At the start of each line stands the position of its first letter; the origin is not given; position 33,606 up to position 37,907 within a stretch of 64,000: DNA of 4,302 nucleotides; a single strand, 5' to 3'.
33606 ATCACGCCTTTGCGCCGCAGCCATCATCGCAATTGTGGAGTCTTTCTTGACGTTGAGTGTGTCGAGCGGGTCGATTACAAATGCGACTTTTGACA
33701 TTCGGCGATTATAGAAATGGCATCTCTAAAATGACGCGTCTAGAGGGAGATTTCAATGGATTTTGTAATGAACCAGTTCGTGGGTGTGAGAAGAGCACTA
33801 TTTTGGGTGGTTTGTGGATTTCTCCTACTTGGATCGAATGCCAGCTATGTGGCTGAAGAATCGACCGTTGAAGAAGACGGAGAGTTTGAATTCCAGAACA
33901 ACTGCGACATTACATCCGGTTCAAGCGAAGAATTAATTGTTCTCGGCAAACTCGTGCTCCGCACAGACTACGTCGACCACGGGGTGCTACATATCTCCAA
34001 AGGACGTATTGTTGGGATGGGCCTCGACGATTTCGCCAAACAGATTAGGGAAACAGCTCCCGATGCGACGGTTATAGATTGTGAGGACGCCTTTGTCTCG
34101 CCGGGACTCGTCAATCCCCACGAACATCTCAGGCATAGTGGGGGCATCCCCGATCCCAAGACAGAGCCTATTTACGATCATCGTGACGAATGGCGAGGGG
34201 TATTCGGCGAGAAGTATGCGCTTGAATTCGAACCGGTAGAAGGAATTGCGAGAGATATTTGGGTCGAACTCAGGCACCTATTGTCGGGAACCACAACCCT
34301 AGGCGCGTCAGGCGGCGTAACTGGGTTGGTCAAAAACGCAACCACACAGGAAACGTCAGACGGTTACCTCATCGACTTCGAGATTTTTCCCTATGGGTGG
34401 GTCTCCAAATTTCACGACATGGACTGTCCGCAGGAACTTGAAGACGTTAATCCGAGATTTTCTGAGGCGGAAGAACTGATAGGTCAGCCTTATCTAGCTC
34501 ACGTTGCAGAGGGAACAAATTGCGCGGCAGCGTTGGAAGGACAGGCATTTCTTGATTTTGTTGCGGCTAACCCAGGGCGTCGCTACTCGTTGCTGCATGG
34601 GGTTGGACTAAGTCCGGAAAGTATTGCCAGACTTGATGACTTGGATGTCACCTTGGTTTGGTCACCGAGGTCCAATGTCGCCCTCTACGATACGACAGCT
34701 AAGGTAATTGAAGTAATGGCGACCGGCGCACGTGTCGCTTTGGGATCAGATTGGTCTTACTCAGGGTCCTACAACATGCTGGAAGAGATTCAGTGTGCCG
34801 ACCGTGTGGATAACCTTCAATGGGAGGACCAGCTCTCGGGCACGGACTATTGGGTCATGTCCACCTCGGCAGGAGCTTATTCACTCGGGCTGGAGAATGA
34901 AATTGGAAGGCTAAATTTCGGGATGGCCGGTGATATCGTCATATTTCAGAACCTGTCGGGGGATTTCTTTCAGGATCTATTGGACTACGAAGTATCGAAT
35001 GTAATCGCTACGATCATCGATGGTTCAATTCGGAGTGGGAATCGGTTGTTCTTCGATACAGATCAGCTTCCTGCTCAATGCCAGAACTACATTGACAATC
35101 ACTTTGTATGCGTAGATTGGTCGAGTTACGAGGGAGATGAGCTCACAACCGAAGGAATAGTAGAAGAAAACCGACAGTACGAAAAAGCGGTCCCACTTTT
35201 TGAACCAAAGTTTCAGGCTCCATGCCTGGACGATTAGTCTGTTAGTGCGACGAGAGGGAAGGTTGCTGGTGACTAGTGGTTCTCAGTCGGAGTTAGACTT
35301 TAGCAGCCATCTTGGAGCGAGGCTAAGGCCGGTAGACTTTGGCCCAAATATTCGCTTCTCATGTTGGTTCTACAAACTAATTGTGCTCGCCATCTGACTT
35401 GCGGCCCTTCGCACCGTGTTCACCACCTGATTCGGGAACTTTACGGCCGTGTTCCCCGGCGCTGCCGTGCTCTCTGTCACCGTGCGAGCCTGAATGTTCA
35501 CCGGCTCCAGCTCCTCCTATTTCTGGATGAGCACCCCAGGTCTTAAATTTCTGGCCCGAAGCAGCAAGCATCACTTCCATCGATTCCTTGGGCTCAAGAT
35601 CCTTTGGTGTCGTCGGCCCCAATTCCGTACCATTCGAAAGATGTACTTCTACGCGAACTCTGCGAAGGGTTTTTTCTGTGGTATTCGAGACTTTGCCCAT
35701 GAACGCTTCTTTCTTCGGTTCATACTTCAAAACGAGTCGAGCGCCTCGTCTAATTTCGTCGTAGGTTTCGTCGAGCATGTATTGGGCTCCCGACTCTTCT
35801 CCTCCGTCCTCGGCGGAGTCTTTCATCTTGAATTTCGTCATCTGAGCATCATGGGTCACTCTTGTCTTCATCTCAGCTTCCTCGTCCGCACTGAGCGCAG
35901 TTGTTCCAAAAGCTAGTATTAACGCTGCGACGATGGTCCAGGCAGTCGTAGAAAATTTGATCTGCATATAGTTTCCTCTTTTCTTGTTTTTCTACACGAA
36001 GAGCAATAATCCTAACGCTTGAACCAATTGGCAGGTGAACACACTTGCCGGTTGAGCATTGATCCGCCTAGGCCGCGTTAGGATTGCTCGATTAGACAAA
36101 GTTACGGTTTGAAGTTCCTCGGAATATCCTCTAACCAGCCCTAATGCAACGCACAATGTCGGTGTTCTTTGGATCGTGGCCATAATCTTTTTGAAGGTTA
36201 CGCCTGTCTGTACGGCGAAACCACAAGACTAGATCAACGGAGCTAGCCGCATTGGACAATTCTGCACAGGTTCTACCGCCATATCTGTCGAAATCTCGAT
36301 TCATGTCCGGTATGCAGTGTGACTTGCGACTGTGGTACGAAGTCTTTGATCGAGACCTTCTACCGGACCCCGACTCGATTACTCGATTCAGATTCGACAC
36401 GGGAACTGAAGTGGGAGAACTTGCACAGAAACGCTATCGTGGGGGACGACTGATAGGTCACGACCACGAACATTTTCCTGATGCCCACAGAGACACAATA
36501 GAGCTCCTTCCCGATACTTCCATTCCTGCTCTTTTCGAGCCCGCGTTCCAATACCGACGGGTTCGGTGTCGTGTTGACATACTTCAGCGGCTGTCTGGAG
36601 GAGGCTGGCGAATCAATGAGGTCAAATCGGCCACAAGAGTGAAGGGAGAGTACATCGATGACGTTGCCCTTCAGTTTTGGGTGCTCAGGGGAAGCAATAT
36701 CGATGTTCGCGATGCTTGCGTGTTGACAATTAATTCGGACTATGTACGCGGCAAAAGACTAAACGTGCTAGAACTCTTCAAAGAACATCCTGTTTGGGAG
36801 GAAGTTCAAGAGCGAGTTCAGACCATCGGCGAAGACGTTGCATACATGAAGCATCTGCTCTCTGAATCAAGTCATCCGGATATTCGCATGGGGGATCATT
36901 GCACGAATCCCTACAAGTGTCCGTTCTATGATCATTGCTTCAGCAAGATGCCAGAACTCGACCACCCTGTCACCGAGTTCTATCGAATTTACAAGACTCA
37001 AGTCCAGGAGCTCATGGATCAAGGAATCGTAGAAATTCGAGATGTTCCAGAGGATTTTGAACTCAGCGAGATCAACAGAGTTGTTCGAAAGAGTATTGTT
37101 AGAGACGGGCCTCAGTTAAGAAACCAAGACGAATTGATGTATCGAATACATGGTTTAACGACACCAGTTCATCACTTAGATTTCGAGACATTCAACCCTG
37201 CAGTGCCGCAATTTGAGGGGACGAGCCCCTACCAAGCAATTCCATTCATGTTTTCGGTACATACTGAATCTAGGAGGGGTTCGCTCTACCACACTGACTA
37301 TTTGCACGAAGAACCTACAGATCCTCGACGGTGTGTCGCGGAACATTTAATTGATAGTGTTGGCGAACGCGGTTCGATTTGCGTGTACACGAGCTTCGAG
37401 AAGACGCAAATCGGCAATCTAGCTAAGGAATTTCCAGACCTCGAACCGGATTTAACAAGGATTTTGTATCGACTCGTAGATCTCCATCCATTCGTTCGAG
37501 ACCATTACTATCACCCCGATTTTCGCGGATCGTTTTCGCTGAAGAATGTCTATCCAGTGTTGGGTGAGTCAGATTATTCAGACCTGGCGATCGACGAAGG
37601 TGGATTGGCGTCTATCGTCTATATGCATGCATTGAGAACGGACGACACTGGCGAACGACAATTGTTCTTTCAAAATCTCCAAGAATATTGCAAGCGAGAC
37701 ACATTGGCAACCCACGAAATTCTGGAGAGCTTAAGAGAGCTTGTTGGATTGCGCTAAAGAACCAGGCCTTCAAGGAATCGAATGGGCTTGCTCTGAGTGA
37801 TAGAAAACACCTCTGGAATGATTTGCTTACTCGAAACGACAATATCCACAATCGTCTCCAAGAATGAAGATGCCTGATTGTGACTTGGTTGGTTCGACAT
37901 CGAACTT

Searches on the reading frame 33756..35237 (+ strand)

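Call 56: search_protein_families(library=pfam, proteins=[window:33756-35237:+], max_evalue=0.0001)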
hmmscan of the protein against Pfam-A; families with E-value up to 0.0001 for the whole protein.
window:33756-35237:+ (493 aa): 2 families
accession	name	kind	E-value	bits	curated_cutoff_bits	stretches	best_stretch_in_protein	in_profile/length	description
PF07969.17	Amidohydro_3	-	3.6e-15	56.9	29.7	1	257-425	289-470/472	Amidohydrolase family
PF01979.26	Amidohydro_1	-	2.4e-12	47.2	25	1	279-417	195-339/345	Amidohydrolase family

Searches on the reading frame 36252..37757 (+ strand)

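Call 56: search_protein_families(library=pfam, proteins=[window:36252-37757:+], max_evalue=0.0001)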
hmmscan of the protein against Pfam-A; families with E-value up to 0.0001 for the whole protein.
window:36252-37757:+ (501 aa): 1 family
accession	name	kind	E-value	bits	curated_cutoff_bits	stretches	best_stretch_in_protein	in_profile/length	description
PF11074.14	DUF2779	-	9.8e-40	136.2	23.3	1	307-429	1-126/126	Domain of unknown function(DUF2779)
